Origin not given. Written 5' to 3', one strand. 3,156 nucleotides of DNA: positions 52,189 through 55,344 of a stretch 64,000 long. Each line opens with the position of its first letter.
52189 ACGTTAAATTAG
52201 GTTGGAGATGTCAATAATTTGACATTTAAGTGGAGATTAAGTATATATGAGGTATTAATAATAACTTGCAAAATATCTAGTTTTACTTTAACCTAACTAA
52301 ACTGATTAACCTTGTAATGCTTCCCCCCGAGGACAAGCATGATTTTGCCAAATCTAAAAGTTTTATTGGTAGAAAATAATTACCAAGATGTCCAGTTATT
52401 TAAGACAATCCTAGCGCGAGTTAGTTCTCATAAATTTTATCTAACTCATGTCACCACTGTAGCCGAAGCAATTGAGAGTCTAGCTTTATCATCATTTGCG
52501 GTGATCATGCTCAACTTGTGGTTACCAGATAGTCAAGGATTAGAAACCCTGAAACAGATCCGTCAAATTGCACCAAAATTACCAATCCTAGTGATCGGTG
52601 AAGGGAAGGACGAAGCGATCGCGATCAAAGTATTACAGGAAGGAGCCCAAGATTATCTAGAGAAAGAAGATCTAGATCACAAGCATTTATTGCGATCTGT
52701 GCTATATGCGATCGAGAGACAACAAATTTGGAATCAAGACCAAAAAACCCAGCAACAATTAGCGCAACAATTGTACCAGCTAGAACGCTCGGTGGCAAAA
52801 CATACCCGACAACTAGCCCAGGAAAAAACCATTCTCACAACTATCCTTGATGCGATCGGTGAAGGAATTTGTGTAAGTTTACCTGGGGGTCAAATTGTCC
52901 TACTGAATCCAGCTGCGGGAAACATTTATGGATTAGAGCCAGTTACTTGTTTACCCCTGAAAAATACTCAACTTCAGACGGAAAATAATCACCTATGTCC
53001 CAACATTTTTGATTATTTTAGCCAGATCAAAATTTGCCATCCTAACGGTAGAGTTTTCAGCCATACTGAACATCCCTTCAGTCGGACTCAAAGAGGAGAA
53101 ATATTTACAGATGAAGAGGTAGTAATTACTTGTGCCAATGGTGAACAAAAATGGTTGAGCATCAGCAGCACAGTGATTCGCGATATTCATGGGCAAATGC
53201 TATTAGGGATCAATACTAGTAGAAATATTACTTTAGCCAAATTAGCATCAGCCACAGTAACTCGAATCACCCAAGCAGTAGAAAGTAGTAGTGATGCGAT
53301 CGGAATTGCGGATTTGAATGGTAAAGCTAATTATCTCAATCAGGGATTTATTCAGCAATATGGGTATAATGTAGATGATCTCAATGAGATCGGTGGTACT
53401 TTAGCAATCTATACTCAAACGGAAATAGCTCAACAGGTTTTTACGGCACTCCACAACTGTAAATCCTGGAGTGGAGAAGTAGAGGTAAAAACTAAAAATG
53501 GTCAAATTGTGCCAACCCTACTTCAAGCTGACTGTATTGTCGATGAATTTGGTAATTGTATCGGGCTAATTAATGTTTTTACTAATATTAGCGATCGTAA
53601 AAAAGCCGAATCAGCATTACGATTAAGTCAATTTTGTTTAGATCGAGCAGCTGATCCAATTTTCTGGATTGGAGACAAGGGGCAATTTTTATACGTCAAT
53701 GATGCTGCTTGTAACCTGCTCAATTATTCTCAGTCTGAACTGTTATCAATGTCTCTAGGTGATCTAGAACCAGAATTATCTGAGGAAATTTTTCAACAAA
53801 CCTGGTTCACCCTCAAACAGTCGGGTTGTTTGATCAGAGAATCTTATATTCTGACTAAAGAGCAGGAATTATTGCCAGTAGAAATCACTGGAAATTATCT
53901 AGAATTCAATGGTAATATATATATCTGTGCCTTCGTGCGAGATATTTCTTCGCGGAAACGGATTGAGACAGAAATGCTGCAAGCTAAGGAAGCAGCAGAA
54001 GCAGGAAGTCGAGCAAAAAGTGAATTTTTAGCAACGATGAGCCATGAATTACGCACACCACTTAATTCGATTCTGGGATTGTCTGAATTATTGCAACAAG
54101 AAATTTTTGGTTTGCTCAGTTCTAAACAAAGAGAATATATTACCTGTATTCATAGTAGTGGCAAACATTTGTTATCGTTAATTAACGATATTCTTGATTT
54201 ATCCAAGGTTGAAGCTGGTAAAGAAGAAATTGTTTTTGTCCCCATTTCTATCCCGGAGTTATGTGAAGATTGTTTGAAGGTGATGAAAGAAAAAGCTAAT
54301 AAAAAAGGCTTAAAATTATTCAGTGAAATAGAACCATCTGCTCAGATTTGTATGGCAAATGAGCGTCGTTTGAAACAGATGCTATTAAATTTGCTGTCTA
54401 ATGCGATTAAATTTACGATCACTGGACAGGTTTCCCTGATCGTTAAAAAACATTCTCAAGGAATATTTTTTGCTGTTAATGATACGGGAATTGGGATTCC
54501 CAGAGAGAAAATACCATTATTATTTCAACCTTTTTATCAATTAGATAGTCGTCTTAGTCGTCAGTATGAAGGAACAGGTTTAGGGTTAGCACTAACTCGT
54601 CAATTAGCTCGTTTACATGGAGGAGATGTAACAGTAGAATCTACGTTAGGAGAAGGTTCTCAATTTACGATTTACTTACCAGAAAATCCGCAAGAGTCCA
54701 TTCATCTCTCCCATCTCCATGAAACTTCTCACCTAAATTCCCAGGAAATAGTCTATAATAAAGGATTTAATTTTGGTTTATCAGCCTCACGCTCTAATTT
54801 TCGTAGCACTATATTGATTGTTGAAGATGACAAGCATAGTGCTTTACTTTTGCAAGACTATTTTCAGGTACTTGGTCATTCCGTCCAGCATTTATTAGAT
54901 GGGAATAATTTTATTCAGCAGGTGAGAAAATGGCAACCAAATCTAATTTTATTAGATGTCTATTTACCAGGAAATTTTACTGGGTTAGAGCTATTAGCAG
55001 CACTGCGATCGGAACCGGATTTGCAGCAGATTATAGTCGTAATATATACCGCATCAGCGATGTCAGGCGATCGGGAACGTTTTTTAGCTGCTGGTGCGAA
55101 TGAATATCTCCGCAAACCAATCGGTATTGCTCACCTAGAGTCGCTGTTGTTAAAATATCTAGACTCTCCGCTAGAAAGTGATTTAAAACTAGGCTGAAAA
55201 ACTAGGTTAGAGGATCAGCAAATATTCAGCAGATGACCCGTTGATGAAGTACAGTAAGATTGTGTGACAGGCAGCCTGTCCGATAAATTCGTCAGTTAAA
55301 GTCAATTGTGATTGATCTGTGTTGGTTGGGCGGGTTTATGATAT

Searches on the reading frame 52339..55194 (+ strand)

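Call 78: search_protein_families(library=pfam, proteins=[window:52339-55194:+], max_evalue=0.00001)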
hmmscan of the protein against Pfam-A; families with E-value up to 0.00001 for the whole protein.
window:52339-55194:+ (952 aa): 8 families
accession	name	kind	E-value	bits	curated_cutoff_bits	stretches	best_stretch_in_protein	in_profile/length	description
PF00072.30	Response_reg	-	2.2e-36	124.8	30.2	2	825-935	1-108/111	Response regulator receiver domain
PF02518.31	HATPase_c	-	2e-29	102.7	26.4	1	674-783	2-110/111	Histidine kinase-, DNA gyrase B-, and HSP90-like ATPase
PF00512.31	HisKA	-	2.1e-23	82.6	26.9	1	559-627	1-66/66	His Kinase A (phospho-acceptor) domain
PF13426.13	PAS_9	-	6.9e-23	81.3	27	1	440-537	3-102/103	PAS domain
PF00989.32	PAS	-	6.7e-19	68.4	22.6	1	434-536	7-113/113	PAS fold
PF08448.16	PAS_4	-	1.3e-14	54.8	23.1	0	434-541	1-110/110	PAS fold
PF13188.13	PAS_8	-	2e-13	50.1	21.8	0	434-485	7-55/65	PAS domain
PF08447.18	PAS_3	-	7.2e-13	49.1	25.6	0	332-411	3-86/89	PAS fold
